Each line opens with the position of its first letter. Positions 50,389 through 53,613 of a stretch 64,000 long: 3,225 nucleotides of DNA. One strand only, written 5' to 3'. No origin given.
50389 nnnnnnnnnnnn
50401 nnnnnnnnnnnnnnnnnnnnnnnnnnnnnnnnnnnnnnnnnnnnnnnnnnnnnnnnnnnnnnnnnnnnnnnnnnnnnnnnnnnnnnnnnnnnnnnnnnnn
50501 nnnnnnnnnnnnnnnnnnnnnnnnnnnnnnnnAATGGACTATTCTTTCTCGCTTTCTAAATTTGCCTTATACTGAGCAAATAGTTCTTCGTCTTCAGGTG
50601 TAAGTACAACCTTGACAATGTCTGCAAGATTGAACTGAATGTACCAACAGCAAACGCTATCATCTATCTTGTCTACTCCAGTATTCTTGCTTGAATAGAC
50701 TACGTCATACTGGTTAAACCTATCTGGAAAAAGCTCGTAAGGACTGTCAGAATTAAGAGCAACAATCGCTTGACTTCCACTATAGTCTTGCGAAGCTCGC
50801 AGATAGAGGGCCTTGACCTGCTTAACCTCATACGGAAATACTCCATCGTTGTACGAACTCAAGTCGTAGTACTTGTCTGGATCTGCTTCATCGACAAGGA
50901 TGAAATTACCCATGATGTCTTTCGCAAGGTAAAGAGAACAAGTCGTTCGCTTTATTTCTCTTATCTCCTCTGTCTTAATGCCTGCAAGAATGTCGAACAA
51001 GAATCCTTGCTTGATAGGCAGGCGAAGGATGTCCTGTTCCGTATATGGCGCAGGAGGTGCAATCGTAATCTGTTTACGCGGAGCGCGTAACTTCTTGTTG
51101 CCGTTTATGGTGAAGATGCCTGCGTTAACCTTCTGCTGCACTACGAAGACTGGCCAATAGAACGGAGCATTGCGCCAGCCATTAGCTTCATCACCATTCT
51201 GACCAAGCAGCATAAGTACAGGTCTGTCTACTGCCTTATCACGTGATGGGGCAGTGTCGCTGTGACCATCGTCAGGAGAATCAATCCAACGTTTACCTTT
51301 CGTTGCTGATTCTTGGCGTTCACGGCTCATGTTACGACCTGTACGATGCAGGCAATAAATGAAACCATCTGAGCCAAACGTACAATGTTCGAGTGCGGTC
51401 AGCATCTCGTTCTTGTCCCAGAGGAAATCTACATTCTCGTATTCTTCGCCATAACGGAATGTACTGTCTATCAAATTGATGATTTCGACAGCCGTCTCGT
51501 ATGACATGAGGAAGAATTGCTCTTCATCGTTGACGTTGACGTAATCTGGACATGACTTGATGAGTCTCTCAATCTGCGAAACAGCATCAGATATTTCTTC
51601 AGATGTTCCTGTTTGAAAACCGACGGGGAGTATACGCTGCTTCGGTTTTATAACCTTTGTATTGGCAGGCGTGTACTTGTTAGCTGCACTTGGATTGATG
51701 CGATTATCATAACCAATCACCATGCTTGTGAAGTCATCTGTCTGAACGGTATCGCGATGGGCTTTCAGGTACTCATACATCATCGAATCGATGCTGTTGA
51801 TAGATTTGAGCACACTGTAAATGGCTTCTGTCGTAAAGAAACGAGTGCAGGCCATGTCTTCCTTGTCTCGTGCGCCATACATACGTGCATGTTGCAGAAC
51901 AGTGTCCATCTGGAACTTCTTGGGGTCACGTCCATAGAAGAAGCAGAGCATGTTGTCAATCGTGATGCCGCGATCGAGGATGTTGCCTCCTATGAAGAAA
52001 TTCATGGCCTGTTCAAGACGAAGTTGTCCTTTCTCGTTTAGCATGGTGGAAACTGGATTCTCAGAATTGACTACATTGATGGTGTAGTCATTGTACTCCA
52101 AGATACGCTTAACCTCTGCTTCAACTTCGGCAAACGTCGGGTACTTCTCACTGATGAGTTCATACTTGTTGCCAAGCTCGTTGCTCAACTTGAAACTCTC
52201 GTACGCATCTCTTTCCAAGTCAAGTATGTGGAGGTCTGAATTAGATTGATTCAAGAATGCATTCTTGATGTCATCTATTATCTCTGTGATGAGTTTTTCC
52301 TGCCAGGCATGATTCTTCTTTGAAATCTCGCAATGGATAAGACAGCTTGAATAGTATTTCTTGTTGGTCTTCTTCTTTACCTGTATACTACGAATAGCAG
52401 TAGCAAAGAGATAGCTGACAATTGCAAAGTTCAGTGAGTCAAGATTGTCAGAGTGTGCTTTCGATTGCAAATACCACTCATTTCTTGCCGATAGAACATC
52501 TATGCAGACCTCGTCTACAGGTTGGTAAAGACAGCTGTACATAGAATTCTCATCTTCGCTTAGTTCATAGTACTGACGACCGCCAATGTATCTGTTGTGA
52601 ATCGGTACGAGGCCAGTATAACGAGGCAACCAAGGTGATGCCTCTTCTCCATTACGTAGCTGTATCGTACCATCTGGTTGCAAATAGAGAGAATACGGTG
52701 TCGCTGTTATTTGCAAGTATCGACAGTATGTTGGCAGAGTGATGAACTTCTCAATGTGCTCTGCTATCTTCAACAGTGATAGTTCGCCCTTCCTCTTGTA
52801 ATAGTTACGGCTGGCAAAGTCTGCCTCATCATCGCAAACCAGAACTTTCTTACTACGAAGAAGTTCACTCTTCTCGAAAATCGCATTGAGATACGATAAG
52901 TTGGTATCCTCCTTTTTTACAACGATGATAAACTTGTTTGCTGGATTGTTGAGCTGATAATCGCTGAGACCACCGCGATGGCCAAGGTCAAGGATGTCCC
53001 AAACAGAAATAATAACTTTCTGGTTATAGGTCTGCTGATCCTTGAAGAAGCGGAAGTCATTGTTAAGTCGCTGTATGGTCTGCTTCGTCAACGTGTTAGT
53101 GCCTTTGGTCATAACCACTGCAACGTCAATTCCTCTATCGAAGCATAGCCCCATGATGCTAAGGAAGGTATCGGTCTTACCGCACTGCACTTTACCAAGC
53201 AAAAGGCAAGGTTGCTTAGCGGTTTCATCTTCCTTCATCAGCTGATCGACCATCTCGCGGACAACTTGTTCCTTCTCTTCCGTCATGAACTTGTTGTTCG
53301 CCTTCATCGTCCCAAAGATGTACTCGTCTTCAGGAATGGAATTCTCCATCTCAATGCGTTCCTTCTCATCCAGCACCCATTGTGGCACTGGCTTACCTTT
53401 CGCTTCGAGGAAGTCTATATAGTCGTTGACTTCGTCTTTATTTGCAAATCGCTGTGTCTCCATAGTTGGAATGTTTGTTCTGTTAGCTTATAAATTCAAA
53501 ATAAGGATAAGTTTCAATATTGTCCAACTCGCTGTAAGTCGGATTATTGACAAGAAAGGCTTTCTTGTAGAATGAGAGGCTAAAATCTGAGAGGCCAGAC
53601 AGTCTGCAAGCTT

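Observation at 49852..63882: Type-3-BREX-like operon with non-canonical gene content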

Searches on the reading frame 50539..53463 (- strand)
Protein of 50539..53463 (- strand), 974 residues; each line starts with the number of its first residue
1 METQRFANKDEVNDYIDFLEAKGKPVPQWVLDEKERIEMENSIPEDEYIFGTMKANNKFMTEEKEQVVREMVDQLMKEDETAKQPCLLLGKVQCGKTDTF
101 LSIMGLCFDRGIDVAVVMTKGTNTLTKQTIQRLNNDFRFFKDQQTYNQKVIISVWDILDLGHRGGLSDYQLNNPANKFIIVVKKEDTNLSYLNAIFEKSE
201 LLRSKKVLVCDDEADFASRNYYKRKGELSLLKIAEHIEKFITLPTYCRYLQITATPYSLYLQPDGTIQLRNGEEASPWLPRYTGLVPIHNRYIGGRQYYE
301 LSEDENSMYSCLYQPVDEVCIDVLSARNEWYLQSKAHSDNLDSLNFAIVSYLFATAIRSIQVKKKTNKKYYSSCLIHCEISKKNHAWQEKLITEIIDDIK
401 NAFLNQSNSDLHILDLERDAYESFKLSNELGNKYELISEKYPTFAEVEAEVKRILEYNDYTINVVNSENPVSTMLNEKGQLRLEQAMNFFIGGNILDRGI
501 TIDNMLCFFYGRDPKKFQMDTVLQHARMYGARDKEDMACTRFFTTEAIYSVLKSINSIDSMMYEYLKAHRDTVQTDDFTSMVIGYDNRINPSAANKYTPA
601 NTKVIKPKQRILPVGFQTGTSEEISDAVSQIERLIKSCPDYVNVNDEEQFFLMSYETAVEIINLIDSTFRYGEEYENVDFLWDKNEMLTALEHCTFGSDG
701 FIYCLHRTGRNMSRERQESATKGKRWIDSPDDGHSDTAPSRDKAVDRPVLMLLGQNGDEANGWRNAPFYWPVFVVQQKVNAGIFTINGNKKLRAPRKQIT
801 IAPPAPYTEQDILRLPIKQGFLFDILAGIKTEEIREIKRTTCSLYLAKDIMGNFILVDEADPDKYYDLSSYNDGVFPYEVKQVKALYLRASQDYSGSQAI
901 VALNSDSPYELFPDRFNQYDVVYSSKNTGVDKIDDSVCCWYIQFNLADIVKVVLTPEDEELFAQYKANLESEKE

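Call 3: search_protein_families(library=pfam, proteins=[window:50539-53463:-], max_evalue=0.01)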
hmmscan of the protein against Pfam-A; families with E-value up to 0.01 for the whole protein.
window:50539-53463:- (974 aa): 2 families
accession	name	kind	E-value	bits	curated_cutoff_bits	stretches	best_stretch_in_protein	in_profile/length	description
PF10593.14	Z1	-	1.3e-23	84.3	25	1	343-576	1-215/228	Z1 domain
PF23461.1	ZMYND11_CC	-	0.0056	17.4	27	0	53-86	18-48/54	ZMYND11 protein coiled-coil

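Call 4: search_protein_families(library=padloc, proteins=[window:50539-53463:-], max_evalue=0.01)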
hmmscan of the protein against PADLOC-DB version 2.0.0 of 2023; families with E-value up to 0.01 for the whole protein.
window:50539-53463:- (974 aa): 2 families
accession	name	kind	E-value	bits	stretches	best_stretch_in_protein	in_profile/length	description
PDLC03202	Helicase_II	-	1.2e-46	157.2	1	57-595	14-464/621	Type II helicase domain protein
PDLC02205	MzaC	-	3.9e-10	36.3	2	338-557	432-640/952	-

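Call 6: search_protein_families(library=ncbifam, proteins=[window:50539-53463:-], max_evalue=0.01)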
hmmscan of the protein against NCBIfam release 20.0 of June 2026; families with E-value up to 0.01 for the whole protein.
window:50539-53463:- (974 aa): 1 family
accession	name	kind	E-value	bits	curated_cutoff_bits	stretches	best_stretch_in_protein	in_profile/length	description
NF041933.1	MzaC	equivalog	8.2e-12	43.9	1500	2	335-555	424-633/806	MZA anti-phage system associated Z1 domain-containing protein MzaC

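Call 26: find_homologous_proteins(query=window:50539-53463:-, max_evalue=0.00001)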
Query window:50539-53463:- (974 aa): 2270 proteins with E <= 0.00001 among 8000 candidates; the best 120 are listed.
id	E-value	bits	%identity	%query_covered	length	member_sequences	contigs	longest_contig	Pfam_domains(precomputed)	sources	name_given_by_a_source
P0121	0.0e+0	2188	100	97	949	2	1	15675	PF10593.15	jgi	jgi:hypothetical protein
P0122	0.0e+0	1741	77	99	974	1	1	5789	PF10593.15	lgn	-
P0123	0.0e+0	1729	76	100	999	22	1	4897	PF10593.15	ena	-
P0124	0.0e+0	1693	74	99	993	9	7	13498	PF10593.15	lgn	-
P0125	0.0e+0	1681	75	99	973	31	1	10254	PF10593.15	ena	-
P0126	0.0e+0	1681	75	99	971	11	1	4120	PF10593.15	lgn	-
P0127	0.0e+0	1676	74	99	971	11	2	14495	PF10593.15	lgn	-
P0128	0.0e+0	1673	74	99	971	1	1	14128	PF10593.15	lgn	-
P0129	0.0e+0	1665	74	100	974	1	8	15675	PF10593.15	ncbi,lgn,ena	-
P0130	0.0e+0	1665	74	100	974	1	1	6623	PF10593.15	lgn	-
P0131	0.0e+0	1664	74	99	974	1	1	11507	PF10593.15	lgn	-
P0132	0.0e+0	1664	74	99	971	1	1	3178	PF10593.15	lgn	-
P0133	0.0e+0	1664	74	100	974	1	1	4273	PF10593.15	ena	-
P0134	0.0e+0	1663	73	100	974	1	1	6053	PF10593.15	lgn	-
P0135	0.0e+0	1662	74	99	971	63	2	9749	PF10593.15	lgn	-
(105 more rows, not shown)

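Call 27: search_solved_structures(query=window:50539-53463:-, max_evalue=1, show_alignments=2)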
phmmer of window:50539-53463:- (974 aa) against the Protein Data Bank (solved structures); distinct sequences matched with E-value up to 1: 0.

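Call 47: predict_structure(alignment_id=A2)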
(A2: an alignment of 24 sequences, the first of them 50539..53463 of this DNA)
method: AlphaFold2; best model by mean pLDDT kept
length: 974 residues; sequences in the alignment: 24
mean_pLDDT: 71.8   pTM: 0.39
mean pLDDT of the five models: 71.8, 69.6, 65.3, 64.7, 62.3
residues with pLDDT >= 90: 150; 70-90: 477; 50-70: 173; < 50: 174
segments of 3 or more residues with pLDDT < 50: 1-3, 89-97, 214-221, 253-296, 468-470, 494-499, 516-528, 555-600, 674-680, 713-728, 788-795
pLDDT, mean of each block of 10 residues (from residue 1): 63 86 83 78 81 74 65 72 50 47 86 87 72 81 61 89 83 88 88 91 89 50 55 79 84 42 30 32 31 46 72 80 63 62 88 92 86 75 67 82 65 79 89 83 90 86 64 59 80 53 73 50 46 73 72 48 38 27 36 37 67 64 84 89 83 92 82 46 75 80 84 42 43 60 86 76 72 83 51 56 84 91 91 89 87 84 79 86 92 87 92 86 69 83 93 90 89 74
secondary structure, 60 per line:
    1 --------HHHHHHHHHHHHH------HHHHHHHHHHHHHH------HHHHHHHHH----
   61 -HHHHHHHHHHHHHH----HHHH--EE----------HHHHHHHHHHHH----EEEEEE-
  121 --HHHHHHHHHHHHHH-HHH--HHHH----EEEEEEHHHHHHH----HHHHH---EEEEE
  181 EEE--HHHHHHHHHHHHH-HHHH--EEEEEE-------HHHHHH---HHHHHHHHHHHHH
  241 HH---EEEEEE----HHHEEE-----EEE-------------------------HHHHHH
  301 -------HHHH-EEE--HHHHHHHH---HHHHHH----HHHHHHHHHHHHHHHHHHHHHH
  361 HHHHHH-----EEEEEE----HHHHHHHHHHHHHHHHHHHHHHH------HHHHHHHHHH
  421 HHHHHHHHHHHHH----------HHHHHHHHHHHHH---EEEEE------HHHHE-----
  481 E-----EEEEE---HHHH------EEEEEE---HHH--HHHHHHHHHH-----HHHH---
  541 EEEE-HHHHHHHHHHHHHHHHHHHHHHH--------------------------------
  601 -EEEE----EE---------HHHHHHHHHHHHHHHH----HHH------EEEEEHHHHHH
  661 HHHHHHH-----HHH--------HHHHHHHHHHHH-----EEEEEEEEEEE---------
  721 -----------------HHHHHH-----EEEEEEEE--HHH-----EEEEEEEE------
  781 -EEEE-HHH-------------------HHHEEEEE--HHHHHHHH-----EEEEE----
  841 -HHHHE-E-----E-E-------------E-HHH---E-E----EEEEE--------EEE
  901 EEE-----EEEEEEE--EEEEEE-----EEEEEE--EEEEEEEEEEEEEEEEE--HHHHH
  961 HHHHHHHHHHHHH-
elements in order (helices of 4 or more, strands of 3 or more residues): H9-21 H28-41 H48-56 H62-75 H80-83 H98-109 E114-119 H123-136 H143-146 E151-156 H157-163 H168-172 E176-183 H186-198 H200-203 E206-211 H219-224 H228-242 E246-251 E259-261 E267-269 H295-300 H308-311 E313-315 H318-325 H329-334 H339-366 E372-377 H382-404 H411-433 H444-456 E460-464 H471-474 E487-491 H495-498 E505-510 H519-528 H534-537 E541-544 H546-568 E602-605 H621-636 E650-654 H655-667 H684-695 E701-711 H738-743 E749-756 E767-774 E782-785 E812-816 H819-826 E832-836 H842-845 E885-889 E898-903 E909-915 E918-923 E929-934 E937-953 H956-973

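Call 51: fold_search(model_id=the predicted structure, library=pdb)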
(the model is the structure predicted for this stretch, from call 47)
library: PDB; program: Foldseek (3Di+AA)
matches with E <= 10: 718; with E <= 0.001: 26
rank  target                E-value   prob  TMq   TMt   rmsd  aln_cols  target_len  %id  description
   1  4bec_A                3.4e-07  1.00  0.18  0.20  26.6       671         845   12  MUTANT (K220A) OF THE HSDR SUBUNIT OF THE ECOR124I RESTRICTION ENZYME IN COMPLEX WITH ATP (released 2014-03-26)
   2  6h2j_B                4.2e-07  1.00  0.18  0.17  26.5       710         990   11  Crystal structure of the HsdR subunit of the EcoR124I restriction enzyme with the C-terminal domain (released 2018-08-08)
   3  4beb_C                9.9e-07  1.00  0.18  0.19  26.6       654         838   12  MUTANT (K220E) OF THE HSDR SUBUNIT OF THE ECOR124I RESTRICTION ENZYME IN COMPLEX WITH ATP (released 2014-03-26)
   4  7bst_B                2.1e-06  1.00  0.17  0.17  25.2       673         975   11  EcoR124I-Ocr in the Intermediate State (released 2020-05-27)
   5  5sup_C                2.4e-05  1.00  0.17  0.36  14.0       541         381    9  Crystal structure of the Sub2-Yra1 complex in association with RNA (released 2017-01-18)
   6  5sup_A                4.9e-05  1.00  0.17  0.35  13.0       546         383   10  Crystal structure of the Sub2-Yra1 complex in association with RNA (released 2017-01-18)
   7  9lj2_K                7.5e-05  0.96  0.15  0.22  25.8       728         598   11  Structure of isw1-nucleosome double-bound complex in ADP-ADP+ state (released 2025-04-09)
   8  8bcb_B                9.2e-05  1.00  0.20  0.13  14.4       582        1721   12  Human Brr2 Helicase Region in complex with C-tail deleted Jab1 and compound 34 (released 2023-03-08)
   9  2oca                  9.7e-05  0.99  0.16  0.26  22.6       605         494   10  The crystal structure of T4 UvsW (released 2007-10-16)
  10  6iro_L                1.1e-04  0.99  0.17  0.27  18.0       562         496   11  the crosslinked complex of ISWI-nucleosome in the ADP-bound state (released 2019-04-03)
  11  5suq_A                1.4e-04  1.00  0.18  0.36  11.6       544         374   10  Crystal structure of the THO-Sub2 complex (released 2017-01-18)
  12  9jnt_K                1.4e-04  0.99  0.17  0.28  23.4       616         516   12  Structure of isw1-nucleosome complex in ADP* state (released 2025-04-09)
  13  9jnw_K                1.6e-04  0.95  0.15  0.21  24.8       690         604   12  Structure of isw1-nucleosome complex in ADP+ state (released 2025-04-09)
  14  1fuu_B                1.7e-04  1.00  0.17  0.33  14.4       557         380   10  YEAST INITIATION FACTOR 4A (released 2000-11-29)
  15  3h1t                  1.7e-04  1.00  0.18  0.29  17.4       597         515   11  The fragment structure of a putative HsdR subunit of a type I restriction enzyme from Vibrio vulnificus YJ016 (released 2009-10-20)
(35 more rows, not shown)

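Call 52: search_solved_structures(query=A2, max_evalue=10, show_alignments=2)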
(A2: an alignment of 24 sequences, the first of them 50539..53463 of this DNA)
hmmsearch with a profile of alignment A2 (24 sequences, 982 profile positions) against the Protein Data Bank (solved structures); distinct sequences matched with E-value up to 10: 0.

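Call 73: find_related_loci(query=A2, collection=metagenome_contigs, flank=6000)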
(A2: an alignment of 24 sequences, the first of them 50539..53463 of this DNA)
Query A2 (974 aa) in metagenome_contigs; peptide patterns used: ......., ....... (x = any residue, [..] = any of these).
600 stretches matched a pattern (row limit reached: there are more); 105 encode a relative of the query (tblastn E <= 1e-3); the best 80 are kept; 80 distinct loci.
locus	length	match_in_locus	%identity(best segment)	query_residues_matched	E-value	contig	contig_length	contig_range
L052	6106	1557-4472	74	4-973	0e+0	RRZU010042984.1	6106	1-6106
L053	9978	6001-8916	74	4-973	0e+0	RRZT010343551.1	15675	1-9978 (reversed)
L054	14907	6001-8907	73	4-970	0e+0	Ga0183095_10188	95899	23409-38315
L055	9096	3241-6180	72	3-972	0e+0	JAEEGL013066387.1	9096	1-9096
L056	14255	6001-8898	71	4-967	0e+0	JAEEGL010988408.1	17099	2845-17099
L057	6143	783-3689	69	4-970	0e+0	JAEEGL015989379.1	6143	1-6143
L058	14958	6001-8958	68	1-974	0e+0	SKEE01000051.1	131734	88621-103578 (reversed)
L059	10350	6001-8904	68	4-966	0e+0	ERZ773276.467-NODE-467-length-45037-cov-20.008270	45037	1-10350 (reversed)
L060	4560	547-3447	68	16-970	0e+0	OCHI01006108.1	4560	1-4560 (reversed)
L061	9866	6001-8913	66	4-971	0e+0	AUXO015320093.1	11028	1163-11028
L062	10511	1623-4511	66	6-965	0e+0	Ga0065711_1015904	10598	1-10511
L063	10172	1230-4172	65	1-971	0e+0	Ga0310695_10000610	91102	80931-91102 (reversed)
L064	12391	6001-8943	65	10-974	0e+0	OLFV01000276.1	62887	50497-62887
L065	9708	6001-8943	65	1-971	0e+0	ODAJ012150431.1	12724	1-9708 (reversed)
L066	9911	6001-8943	65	10-974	0e+0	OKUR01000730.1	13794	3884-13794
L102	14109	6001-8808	41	10-953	0e+0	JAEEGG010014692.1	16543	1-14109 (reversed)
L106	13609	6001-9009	40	1-952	0e+0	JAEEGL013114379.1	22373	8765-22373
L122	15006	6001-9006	39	1-953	0e+0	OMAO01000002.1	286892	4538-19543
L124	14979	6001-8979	39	1-952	0e+0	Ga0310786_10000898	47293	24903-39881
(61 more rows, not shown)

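Call 76: search_protein_families(library=pfam, proteins=[L122:2-1276:+, L122:1290-4913:+, L122:4983-5987:+, L122:9773-10927:+, L106:203-4993:+, L106:5010-5981:+, L124:202-3366:+, L124:3363-5960:+, L102:3498-5975:+], max_evalue=0.001)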
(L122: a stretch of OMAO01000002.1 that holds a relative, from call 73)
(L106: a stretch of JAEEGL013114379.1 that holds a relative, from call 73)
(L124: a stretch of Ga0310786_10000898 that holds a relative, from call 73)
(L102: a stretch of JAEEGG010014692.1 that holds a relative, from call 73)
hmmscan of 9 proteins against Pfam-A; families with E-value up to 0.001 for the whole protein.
L122:2-1276:+ (424 aa): 0 families

L122:1290-4913:+ (1207 aa): 6 families
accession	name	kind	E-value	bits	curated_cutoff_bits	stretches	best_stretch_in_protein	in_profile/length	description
PF18766.7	SWI2_SNF2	-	2.9e-23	83.1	26.7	1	277-537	1-216/221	SWI2/SNF2 ATPase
PF04851.21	ResIII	-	8e-15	55.6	22.5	1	274-475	4-163/164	Type III restriction enzyme, res subunit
PF04313.20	HSDR_N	-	1.7e-14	54.6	25.1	1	52-206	45-195/198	Type I restriction enzyme R protein N terminus (HSDR_N)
PF22679.2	T1R_D3-like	-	1.7e-13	51.7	27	1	629-706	78-158/158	Type I restriction enzyme subunit R domain 3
PF00270.35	DEAD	-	2.1e-06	28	26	1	294-430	13-145/167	DEAD/DEAH box helicase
PF13245.12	AAA_19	-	0.00061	20.4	25.1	0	296-440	12-127/134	AAA domain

L122:4983-5987:+ (334 aa): 0 families

L122:9773-10927:+ (384 aa): 0 families

L106:203-4993:+ (1596 aa): 9 families
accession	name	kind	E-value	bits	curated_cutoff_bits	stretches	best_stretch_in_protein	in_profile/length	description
PF13087.12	AAA_12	-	3e-19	69.8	27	1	1320-1508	15-190/195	AAA domain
PF25794.1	SACS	-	1e-14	55.4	32.8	1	46-166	14-139/247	Sacsin domain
PF13245.12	AAA_19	-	7.6e-12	46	25.1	1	1127-1289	7-131/134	AAA domain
PF13086.12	AAA_11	-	4.6e-10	40.1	27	1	1130-1187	15-77/257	AAA domain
PF13604.12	AAA_30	-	7.5e-07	29.5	27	1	1132-1291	19-132/191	AAA domain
PF04851.21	ResIII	-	4.5e-06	27.1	22.5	1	1135-1258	27-134/164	Type III restriction enzyme, res subunit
PF05127.21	NAT10_TcmA_helicase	-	0.00021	21.7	22.7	0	1137-1276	3-116/176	RNA cytidine acetyltransferase NAT10/TcmA, helicase domain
PF00270.35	DEAD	-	0.00063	20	26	0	1135-1258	18-126/167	DEAD/DEAH box helicase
PF00580.27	UvrD-helicase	-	0.00086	19.5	23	0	1132-1184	14-67/271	UvrD/REP helicase N-terminal domain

L106:5010-5981:+ (323 aa): 0 families

L124:202-3366:+ (1054 aa): 1 family
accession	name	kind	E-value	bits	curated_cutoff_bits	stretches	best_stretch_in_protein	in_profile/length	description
PF04851.21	ResIII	-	1e-08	35.7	22.5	1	161-322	25-138/164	Type III restriction enzyme, res subunit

L124:3363-5960:+ (865 aa): 1 family
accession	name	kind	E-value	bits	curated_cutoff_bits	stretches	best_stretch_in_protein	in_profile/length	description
PF01555.25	N6_N4_Mtase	-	2.1e-30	106.8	26.7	1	165-500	1-221/221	DNA methylase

L102:3498-5975:+ (825 aa): 3 families
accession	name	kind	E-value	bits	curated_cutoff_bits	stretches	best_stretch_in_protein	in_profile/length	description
PF13306.12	LRR_5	-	2e-70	235.1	27.7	4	198-320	2-119/127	BspA type Leucine rich repeat region (6 copies)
PF18962.6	Por_Secre_tail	-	7.1e-13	49.1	27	1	756-824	1-75/75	Secretion system C-terminal sorting domain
PF13855.12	LRR_8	-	1.3e-07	31.7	27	0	196-238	13-56/61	Leucine rich repeat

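Call 77: search_protein_families(library=padloc, proteins=[L122:2-1276:+, L122:1290-4913:+, L122:4983-5987:+, L122:9773-10927:+, L106:203-4993:+, L106:5010-5981:+, L124:202-3366:+, L124:3363-5960:+, L102:3498-5975:+], max_evalue=0.001)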
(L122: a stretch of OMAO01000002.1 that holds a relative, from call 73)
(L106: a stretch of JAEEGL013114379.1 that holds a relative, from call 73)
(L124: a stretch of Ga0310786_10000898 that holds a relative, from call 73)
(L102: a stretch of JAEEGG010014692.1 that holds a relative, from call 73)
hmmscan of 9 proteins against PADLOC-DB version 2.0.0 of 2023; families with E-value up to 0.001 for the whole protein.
L122:2-1276:+ (424 aa): 1 family
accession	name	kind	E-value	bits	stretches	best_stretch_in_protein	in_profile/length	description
PDLC01089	C3a193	-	1.1e-16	58.5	1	37-236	791-981/983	poss. alt. Cas3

L122:1290-4913:+ (1207 aa): 5 families
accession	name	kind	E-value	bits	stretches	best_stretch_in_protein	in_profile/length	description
PDLC03040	REase_I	-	1.8e-28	96.9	1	120-750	116-724/1029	Type I restriction enzyme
PDLC03048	REase_I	-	5.1e-24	82.5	2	637-802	599-749/976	Type I restriction enzyme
PDLC03044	REase_I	-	1.2e-11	41.4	2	647-750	629-732/1034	Type I restriction enzyme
PDLC03045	REase_I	-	2.2e-08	30.5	1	645-709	623-687/995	Type I restriction enzyme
PDLC03929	RmrT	-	0.00078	17.1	0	759-808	14-63/198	-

L122:4983-5987:+ (334 aa): 0 families

L122:9773-10927:+ (384 aa): 0 families

L106:203-4993:+ (1596 aa): 12 families
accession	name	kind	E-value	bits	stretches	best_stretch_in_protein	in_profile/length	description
PDLC03972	TmtA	-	1.4e-55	187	1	39-811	30-804/1302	-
PDLC03968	TmtA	-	8.1e-36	121.2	1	28-493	53-507/1486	-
PDLC03920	MkoA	-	7.7e-32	108.6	2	1307-1508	869-1072/1112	-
PDLC03964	TmtA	-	2.3e-31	106.8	2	173-725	192-722/1538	-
PDLC03966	TmtA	-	2.6e-29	99.7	1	45-552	38-568/1655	-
PDLC03921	MkoA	-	1e-27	94.3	2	1323-1509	1375-1564/1607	-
PDLC03965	TmtA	-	2.9e-26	89.8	2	174-527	165-510/1370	-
PDLC03924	MkoC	-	1.7e-22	77.5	1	1330-1509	778-941/1136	-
PDLC03970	TmtA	-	2.4e-21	73.5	2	36-140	49-136/1552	-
PDLC03969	TmtA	-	1.6e-14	50.5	1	55-181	34-158/1563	-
PDLC03971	TmtA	-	3.1e-14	49.5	2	284-345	345-409/1782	-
PDLC04140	mad8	-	8.2e-06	23.5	0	1131-1179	27-70/314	mads_8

L106:5010-5981:+ (323 aa): 0 families

L124:202-3366:+ (1054 aa): 3 families
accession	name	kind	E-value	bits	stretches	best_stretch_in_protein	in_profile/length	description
PDLC03649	REase_III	-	4.2e-05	19.6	0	631-673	496-538/973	Type III restriction enzyme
PDLC03647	REase_III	-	4.5e-05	19.8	0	630-672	507-549/989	Type III restriction enzyme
PDLC03648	REase_III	-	0.00043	16.5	0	632-673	313-354/871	Type III restriction enzyme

L124:3363-5960:+ (865 aa): 47 families (the best 25 are shown)
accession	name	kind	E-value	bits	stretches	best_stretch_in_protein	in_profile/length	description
PDLC03632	MTase_III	-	4.7e-163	542.6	3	41-512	66-539/983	Type III methyltransferase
PDLC03644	MTase_III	-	2.8e-41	139.9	1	116-506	18-397/542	Type III methyltransferase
PDLC03354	MTase_II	-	3.6e-39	133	2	140-320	60-231/425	Type II methyltransferase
PDLC03636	MTase_III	-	3.9e-39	132.9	3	218-309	94-188/575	Type III methyltransferase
PDLC03635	MTase_III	-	5.3e-33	112.6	1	129-502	205-572/708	Type III methyltransferase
PDLC03633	MTase_III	-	2e-32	110.7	2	134-295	71-229/616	Type III methyltransferase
PDLC03634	MTase_III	-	1e-30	105.3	1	137-475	91-423/621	Type III methyltransferase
PDLC03339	MTase_II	-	1.4e-27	94.4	2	141-305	4-146/399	Type II methyltransferase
PDLC03638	MTase_III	-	8.1e-27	91.9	1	218-491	430-666/816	Type III methyltransferase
PDLC03300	MTase_II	-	2.8e-26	90.3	2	137-297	8-165/302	Type II methyltransferase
PDLC03641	MTase_III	-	3.3e-26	90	1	118-482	84-432/657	Type III methyltransferase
PDLC03371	MTase_II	-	5.3e-23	79.9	2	443-504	193-254/260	Type II methyltransferase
PDLC03637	MTase_III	-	4.3e-19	66.5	1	140-309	121-278/513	Type III methyltransferase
PDLC03216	MTase_II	-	7e-18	62.8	1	438-564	191-314/364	Type II methyltransferase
PDLC03640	MTase_III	-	1.6e-16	57.8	1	141-294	44-198/654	Type III methyltransferase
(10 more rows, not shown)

L102:3498-5975:+ (825 aa): 0 families
